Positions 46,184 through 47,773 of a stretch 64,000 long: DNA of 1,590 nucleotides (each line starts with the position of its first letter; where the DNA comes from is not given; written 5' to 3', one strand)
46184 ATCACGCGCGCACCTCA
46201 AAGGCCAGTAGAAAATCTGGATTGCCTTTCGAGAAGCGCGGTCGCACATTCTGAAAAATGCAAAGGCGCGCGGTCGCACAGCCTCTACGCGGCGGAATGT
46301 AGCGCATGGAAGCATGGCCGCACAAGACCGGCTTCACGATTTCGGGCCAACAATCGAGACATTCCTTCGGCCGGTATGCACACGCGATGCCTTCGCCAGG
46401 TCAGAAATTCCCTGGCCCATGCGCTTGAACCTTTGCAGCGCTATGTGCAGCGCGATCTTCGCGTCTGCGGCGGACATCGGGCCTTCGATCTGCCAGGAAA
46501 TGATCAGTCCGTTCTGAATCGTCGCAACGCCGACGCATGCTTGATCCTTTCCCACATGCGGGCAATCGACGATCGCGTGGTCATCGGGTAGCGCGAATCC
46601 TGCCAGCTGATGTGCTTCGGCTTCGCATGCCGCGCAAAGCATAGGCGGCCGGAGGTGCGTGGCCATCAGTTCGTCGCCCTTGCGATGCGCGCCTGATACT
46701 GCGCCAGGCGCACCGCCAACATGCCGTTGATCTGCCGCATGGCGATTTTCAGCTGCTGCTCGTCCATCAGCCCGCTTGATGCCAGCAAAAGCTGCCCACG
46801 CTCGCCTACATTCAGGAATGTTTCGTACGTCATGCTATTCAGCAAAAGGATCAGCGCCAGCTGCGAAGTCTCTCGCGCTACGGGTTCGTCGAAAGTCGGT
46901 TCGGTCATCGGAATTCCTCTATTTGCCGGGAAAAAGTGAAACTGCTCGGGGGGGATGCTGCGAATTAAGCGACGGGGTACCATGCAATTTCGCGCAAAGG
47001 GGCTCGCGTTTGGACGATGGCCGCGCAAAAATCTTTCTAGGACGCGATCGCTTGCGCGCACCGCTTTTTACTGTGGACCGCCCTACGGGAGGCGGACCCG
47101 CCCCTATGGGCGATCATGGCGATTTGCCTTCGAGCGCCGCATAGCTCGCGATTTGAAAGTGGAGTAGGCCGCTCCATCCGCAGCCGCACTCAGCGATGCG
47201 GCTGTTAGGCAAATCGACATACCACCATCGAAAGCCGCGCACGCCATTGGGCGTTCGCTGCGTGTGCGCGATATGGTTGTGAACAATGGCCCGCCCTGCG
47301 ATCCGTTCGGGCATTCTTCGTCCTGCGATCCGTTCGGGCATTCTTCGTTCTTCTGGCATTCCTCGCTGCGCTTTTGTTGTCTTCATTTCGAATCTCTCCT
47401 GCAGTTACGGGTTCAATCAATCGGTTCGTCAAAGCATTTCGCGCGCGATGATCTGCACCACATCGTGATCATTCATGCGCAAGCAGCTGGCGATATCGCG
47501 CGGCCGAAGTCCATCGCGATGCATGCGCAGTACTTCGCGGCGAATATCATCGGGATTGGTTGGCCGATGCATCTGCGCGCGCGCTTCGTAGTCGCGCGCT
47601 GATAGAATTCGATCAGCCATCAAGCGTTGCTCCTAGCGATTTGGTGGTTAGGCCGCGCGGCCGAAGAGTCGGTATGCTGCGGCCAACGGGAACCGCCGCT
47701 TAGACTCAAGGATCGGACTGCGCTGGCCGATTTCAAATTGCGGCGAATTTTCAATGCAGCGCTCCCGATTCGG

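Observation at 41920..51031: Minimal capsid-encoding integrative element at tRNA-Asn (phage-satellite-like, ~9.1 kb)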

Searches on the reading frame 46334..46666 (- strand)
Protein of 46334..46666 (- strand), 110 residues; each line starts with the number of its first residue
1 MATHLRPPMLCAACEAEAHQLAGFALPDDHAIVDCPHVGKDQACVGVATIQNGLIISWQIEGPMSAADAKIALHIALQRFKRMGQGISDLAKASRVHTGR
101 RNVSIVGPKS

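Call 6: search_protein_families(library=pfam, proteins=[window:46334-46666:-], max_evalue=0.1)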
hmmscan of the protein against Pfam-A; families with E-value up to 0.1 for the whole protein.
window:46334-46666:- (110 aa): 0 families

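Call 7: search_protein_families(library=phrogs, proteins=[window:46334-46666:-], max_evalue=0.1)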
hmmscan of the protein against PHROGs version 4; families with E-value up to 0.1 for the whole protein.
window:46334-46666:- (110 aa): 0 families

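Call 43: find_homologous_proteins(query=window:46334-46666:-, max_evalue=0.01)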
Query window:46334-46666:- (110 aa): 2 proteins with E <= 0.01 among 2 candidates.
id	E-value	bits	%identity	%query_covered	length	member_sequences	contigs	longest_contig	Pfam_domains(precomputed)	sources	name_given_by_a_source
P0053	2.2e-67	242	100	100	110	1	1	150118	-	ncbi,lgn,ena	-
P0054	6.5e-55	202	84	100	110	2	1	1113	-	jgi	jgi:hypothetical protein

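Call 56: search_protein_representatives(protein=window:46334-46666:-)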
Query: 110 residues. Proteins with E-value up to 0.001 (for the whole library): 16; up to 1e-10: 1; up to 1e-30: 1. The best 16 are listed.
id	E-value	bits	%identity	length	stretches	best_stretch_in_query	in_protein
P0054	2.1e-55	201.9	84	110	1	1-110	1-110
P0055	3.6e-09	53.2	36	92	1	1-89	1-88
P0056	5.3e-09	52.7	39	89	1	1-83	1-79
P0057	8.0e-08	48.9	36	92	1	3-91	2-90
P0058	1.2e-07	48.3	32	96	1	2-81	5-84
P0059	6.7e-07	45.9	35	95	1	3-87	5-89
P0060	2.9e-06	43.9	36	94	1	3-69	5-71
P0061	4.1e-06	43.4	38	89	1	1-75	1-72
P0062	5.4e-06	43.0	23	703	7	15-85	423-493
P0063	5.2e-05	39.8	45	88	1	4-70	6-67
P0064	5.3e-05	39.8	35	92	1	6-70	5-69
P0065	1.3e-04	38.5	28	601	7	20-56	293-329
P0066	3.1e-04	37.3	30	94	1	4-90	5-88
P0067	5.7e-04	36.5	32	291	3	17-65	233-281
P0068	6.2e-04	36.3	39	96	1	2-72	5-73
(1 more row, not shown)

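Call 66: predict_structure(alignment_id=A2)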
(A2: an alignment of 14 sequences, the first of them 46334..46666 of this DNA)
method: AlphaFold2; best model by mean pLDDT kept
length: 110 residues; sequences in the alignment: 14
mean_pLDDT: 74.6   pTM: 0.63
mean pLDDT of the five models: 74.6, 74.2, 74.1, 71.6, 66.2
residues with pLDDT >= 90: 9; 70-90: 71; 50-70: 11; < 50: 19
segments of 3 or more residues with pLDDT < 50: 93-109
pLDDT, mean of each block of 10 residues (from residue 1): 71 87 81 82 88 89 89 86 67 41 41
secondary structure, 60 per line:
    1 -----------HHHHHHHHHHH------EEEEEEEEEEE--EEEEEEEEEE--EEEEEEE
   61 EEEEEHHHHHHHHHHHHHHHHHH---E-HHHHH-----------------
elements in order: H12-22 E29-39 E42-51 E54-65 H66-83 H89-93

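Call 71: fold_search(model_id=the predicted structure, library=pdb)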
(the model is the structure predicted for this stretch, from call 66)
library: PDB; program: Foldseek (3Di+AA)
matches with E <= 10: 1027; with E <= 0.001: 0
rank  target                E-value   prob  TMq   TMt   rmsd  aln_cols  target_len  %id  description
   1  8wwc_C                7.9e-02  0.80  0.39  0.38   4.5        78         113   14  De novo design binder of HRAS -120-4 (released 2024-10-09)
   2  3iuc_C                7.9e-02  0.23  0.25  0.10  14.8        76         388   17  Crystal structure of the human 70kDa heat shock protein 5 (BiP/GRP78) ATPase domain in complex with ADP (released 2009-09-22)
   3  5exw_B                9.0e-02  0.33  0.30  0.11  16.9        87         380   20  Crystal structure of human GRP78 (70kDa heat shock protein 5 / BIP) ATPase domain in complex with 7-deaza-ATP (released 2016-06-15)
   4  6ha7_A                1.2e-01  0.30  0.31  0.11  16.9        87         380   20  Crystal structure of the BiP NBD and MANF complex (released 2019-02-06)
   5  7u66_G                1.3e-01  0.35  0.31  0.37   8.3        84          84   13  Structure of E. coli dGTPase bound to T7 bacteriophage protein Gp1.2 and dGTP (released 2022-08-31)
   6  1wfr_MODEL_1_A        1.3e-01  0.23  0.29  0.25   8.0       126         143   14  Solution structure of the conserved hypothetical protein TT1886, possibly sterol carrier protein, from Thermus (released 2004-11-26)
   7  3ldn_A                1.4e-01  0.18  0.25  0.10  14.6        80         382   16  Crystal structure of human GRP78 (70kDa heat shock protein 5 / BIP) ATPase domain in apo form (released 2011-01-26)
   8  2kq2_MODEL_1_A        1.5e-01  0.33  0.28  0.23   6.3        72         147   14  Solution NMR structure of the apo form of a ribonuclease H domain of protein DSY1790 from Desulfitobacterium h (released 2010-03-16)
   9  9h0c_A                1.5e-01  0.21  0.26  0.10  14.8        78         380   17  Crystal structure of BiP ATPase domain in complex with CDNF C-terminal domain at 1.65 angstroms resolution (released 2025-10-29)
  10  3iuc_A                1.5e-01  0.15  0.25  0.10  17.2        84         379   17  Crystal structure of the human 70kDa heat shock protein 5 (BiP/GRP78) ATPase domain in complex with ADP (released 2009-09-22)
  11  5obx                  1.6e-01  0.25  0.30  0.11  16.8        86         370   20  Mycoplasma genitalium DnaK-NBD (released 2018-05-09)
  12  5exw_A                1.7e-01  0.16  0.25  0.10  14.9        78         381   15  Crystal structure of human GRP78 (70kDa heat shock protein 5 / BIP) ATPase domain in complex with 7-deaza-ATP (released 2016-06-15)
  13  3hrg                  1.9e-01  0.63  0.35  0.18   4.3        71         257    7  Crystal structure of Bacteroides thetaiotaomicron BT_3980, protein with actin-like ATPase fold and unknown function (NP_ (released 2009-06-23)
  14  5ey4_B                1.9e-01  0.15  0.26  0.10  16.7        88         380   18  Crystal structure of human GRP78 (70kDa heat shock protein 5 / BIP) ATPase domain in complex with 2'-deoxy-ATP (released 2016-06-15)
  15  5evz_B                1.9e-01  0.15  0.26  0.10  16.7        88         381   18  Crystal structure of human GRP78 (70kDa heat shock protein 5 / BIP) ATPase domain in complex with ADP and inorganic ph (released 2016-06-15)
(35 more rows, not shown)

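Call 72: fold_search(model_id=the predicted structure, library=viral)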
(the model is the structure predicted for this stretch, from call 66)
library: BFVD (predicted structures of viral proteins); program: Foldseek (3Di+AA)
matches with E <= 10: 1353; with E <= 0.001: 0
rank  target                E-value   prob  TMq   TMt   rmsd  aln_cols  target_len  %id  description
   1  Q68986                2.6e-02  0.35  0.23  0.26  12.4        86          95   21  Pol polyprotein (Fragment) [Human endogenous retrovirus]
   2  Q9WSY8                3.2e-02  0.38  0.26  0.21  18.8        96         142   16  Polyprotein (Fragment) [Human endogenous retrovirus W]
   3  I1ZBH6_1              3.4e-02  0.41  0.33  0.04  19.1       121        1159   20  (no name in the UniProt tables at hand)
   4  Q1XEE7                5.4e-02  0.35  0.29  0.18  13.6        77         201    9  Heat shock protein 70 homologue (Fragment) [Grapevine leafroll-associated virus 4]
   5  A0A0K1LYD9            6.1e-02  0.57  0.35  0.31  14.6        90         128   16  Heat shock protein 70 (Fragment) [Grapevine leafroll-associated virus 1]
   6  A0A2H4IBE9            7.4e-02  0.47  0.29  0.17   8.0        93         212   19  Uncharacterized protein [Erwinia phage vB_EamM_Y3]
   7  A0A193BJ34            7.9e-02  0.33  0.31  0.23  15.3        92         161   17  Heat shock protein 70-like protein (Fragment) [Grapevine leafroll-associated virus 1]
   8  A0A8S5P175            1.0e-01  0.16  0.27  0.14  10.2       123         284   17  Uncharacterized protein [Myoviridae sp. ctLnO19]
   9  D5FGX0                1.1e-01  0.25  0.27  0.19  13.4        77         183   13  Heat shock protein 70-like protein (Fragment) [Grapevine leafroll-associated virus 2]
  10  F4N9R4                1.2e-01  0.15  0.24  0.25  18.4        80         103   20  Uncharacterized protein [Pantoea phage LIMEzero]
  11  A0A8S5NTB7            1.3e-01  0.38  0.25  0.09  10.9        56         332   18  Tail fiber protein [Siphoviridae sp. ct1TR2]
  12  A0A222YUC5            1.3e-01  0.47  0.31  0.42   5.4        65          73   15  Uncharacterized protein [Streptomyces phage Mildred21]
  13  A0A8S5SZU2            1.3e-01  0.47  0.34  0.39  11.1        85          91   15  Uncharacterized protein [Siphoviridae sp. ctRwl19]
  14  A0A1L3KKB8            1.4e-01  0.54  0.30  0.20   7.0        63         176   13  (no name in the UniProt tables at hand)
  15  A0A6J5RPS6            1.4e-01  0.47  0.32  0.41   8.6        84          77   14  Uncharacterized protein [uncultured Caudovirales phage]
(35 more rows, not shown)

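Call 89: search_protein_families(library=ncbifam, proteins=[window:46334-46666:-], max_evalue=0.1)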
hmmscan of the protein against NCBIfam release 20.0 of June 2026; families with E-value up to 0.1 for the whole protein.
window:46334-46666:- (110 aa): 0 families

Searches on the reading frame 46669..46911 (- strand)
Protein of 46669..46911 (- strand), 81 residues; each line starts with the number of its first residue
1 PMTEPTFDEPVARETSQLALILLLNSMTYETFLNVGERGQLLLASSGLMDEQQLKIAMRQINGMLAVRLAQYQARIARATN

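Call 89: search_protein_families(library=ncbifam, proteins=[window:46669-46911:-], max_evalue=0.1)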
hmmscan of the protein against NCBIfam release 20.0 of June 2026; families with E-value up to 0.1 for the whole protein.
window:46669-46911:- (81 aa): 1 family
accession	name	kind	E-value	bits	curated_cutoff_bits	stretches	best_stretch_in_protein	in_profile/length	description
NF047350.1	aureusi_NRPS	equivalog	0.068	9.9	2500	1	6-72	1439-1505/2373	aureusimine non-ribosomal peptide synthetase AusA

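Call 90: search_solved_structures(query=A4, max_evalue=5)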
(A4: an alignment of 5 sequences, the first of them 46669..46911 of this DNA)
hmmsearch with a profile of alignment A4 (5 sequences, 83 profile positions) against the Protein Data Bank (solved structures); distinct sequences matched with E-value up to 5: 5.
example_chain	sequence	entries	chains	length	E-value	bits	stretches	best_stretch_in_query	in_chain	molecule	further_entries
3q5f_A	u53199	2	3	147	0.34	14.2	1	30-60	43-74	Transcriptional regulator slyA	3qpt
4aih_A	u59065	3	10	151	0.36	14.2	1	33-60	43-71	TRANSCRIPTIONAL REGULATOR SLYA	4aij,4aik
3deu_A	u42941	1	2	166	0.45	13.9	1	30-60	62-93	Transcriptional regulator slyA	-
1fs2_A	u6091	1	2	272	1.2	12.5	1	20-53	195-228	SKP2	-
1fqv_A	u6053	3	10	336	1.8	12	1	20-53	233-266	SKP2 | S-phase kinase-associated protein 2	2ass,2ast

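Call 97: predict_structure(protein=window:46669-46911:-)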
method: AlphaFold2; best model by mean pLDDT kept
length: 81 residues; sequences in the alignment: 1
mean_pLDDT: 70.7   pTM: 0.48
mean pLDDT of the five models: 70.7, 68.5, 60.6, 58.6, 56.8
residues with pLDDT >= 90: 0; 70-90: 52; 50-70: 29; < 50: 0
segments of 3 or more residues with pLDDT < 50: none
pLDDT, mean of each block of 10 residues (from residue 1): 59 72 75 66 63 76 79 77 54
secondary structure, 60 per line:
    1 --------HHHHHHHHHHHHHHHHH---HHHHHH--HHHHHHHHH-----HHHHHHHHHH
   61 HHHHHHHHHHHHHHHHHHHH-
elements in order: H9-25 H29-34 H37-45 H51-80

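Call 101: fold_search(model_id=the predicted structure, library=pdb)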
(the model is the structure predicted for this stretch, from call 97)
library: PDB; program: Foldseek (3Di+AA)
matches with E <= 10: 45; with E <= 0.001: 0
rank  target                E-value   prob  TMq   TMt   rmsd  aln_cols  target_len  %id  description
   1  5jqz_A                2.4e+00  0.13  0.35  0.37   6.9        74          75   14  Designed two-ring homotetramer at 3.8A resolution (released 2016-06-29)
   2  4nkg_D                3.6e+00  0.33  0.56  0.68   5.0        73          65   18  Crystal structure of SspH1 LRR domain in complex PKN1 HR1b domain (released 2013-12-11)
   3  5uht_A                3.9e+00  0.08  0.30  0.12   8.2        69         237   13  Structure of the Thermotoga maritima HK853-BeF3-RR468 complex at pH 5.0 (released 2017-12-27)
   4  4tll_B                3.9e+00  0.07  0.33  0.06  10.9        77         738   21  Crystal structure of GluN1/GluN2B NMDA receptor, structure 1 (released 2014-07-02)
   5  6v7m_B                4.8e+00  0.08  0.39  0.38   8.5        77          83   19  Crystal structure of a proteolytically cleaved, amino terminal domain of apolipoprotein E3 (released 2020-03-11)
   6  6dkm_G                4.8e+00  0.06  0.27  0.29  10.5        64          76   14  DHD131 (released 2018-12-19)
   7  5j73_C                5.1e+00  0.10  0.40  0.43   6.4        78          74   15  De novo design of protein homo-oligomers with modular hydrogen bond network-mediated specificity (released 2016-05-25)
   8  3dge_A                5.5e+00  0.06  0.30  0.12   8.3        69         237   13  Structure of a histidine kinase-response regulator complex reveals insights into Two-component signaling and a novel c (released 2009-07-07)
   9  8tep_Y                5.5e+00  0.03  0.25  0.08  11.7        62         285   18  Human cytomegalovirus portal vertex, virion configuration 1 (VC1) (released 2024-03-06)
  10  4kx6_C                5.8e+00  0.10  0.50  0.33   8.3        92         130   11  Plasticity of the quinone-binding site of the complex II homolog quinol:fumarate reductase (released 2013-07-17)
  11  4biz_D                5.8e+00  0.07  0.36  0.17   9.6        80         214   16  Crystal structure of CpxAHDC (orthorhombic form 2) (released 2014-04-23)
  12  6dkm_A                5.8e+00  0.03  0.22  0.23   9.2        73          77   15  DHD131 (released 2018-12-19)
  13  1kf6_C                6.7e+00  0.06  0.38  0.25   8.3        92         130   13  E. coli Quinol-Fumarate Reductase with Bound Inhibitor HQNO (released 2002-03-13)
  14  8spz_B                6.7e+00  0.03  0.25  0.26  11.2        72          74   14  Crystal structure of Bax core domain BH3-groove dimer - hexameric fraction with dioctanoyl phosphatidylserine (released 2023-12-27)
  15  3adb_A                6.7e+00  0.03  0.22  0.10  17.1        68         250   12  Crystal structure of O-phosphoseryl-tRNA kinase complexed with selenocysteine tRNA and AMPPNP (crystal type 1) (released 2010-07-28)
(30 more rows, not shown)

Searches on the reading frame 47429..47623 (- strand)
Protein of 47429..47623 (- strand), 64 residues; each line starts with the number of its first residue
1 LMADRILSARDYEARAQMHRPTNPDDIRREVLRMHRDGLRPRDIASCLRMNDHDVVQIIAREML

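Call 6: search_protein_families(library=pfam, proteins=[window:47429-47623:-], max_evalue=0.1)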
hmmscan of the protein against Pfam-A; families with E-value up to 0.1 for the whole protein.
window:47429-47623:- (64 aa): 7 families
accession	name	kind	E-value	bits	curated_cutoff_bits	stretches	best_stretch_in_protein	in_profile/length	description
PF17469.8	GP68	-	8.5e-05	23.1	25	1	31-63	20-52/76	Gp68-like predicted RNA polymerase component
PF00292.24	PAX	-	0.0014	19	22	1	23-61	18-56/125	'Paired box' domain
PF13384.12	HTH_23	-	0.0037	17.5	24.6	1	26-53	5-32/50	Homeodomain-like domain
PF08069.17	Ribosomal_S13_N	-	0.026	15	25.4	1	8-49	14-55/60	Ribosomal S13/S15 N-terminal domain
PF09424.15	YqeY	-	0.048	14.2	27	1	24-63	15-54/143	Yqey-like protein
PF25787.1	HTH_SB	-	0.073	13.3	43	1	25-60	9-44/53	Sleeping Beauty transposase HTH domain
PF19610.4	DUF6115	-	0.085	13.7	27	1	11-55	83-127/134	Family of unknown function (DUF6115)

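Call 7: search_protein_families(library=phrogs, proteins=[window:47429-47623:-], max_evalue=0.1)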
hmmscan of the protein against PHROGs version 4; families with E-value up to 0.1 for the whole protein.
window:47429-47623:- (64 aa): 1 family
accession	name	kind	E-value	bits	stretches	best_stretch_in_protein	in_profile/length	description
phrog_520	-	unknown function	0.0001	23.2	1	31-63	49-81/120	-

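Call 89: search_protein_families(library=ncbifam, proteins=[window:47429-47623:-], max_evalue=0.1)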
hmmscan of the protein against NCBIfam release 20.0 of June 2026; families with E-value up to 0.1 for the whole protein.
window:47429-47623:- (64 aa): 1 family
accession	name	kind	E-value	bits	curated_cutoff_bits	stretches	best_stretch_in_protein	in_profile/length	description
NF040595.1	HTH_Cbp1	equivalog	0.017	15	140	1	20-62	44-86/135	CRISPR DNA repeat-binding protein Cbp1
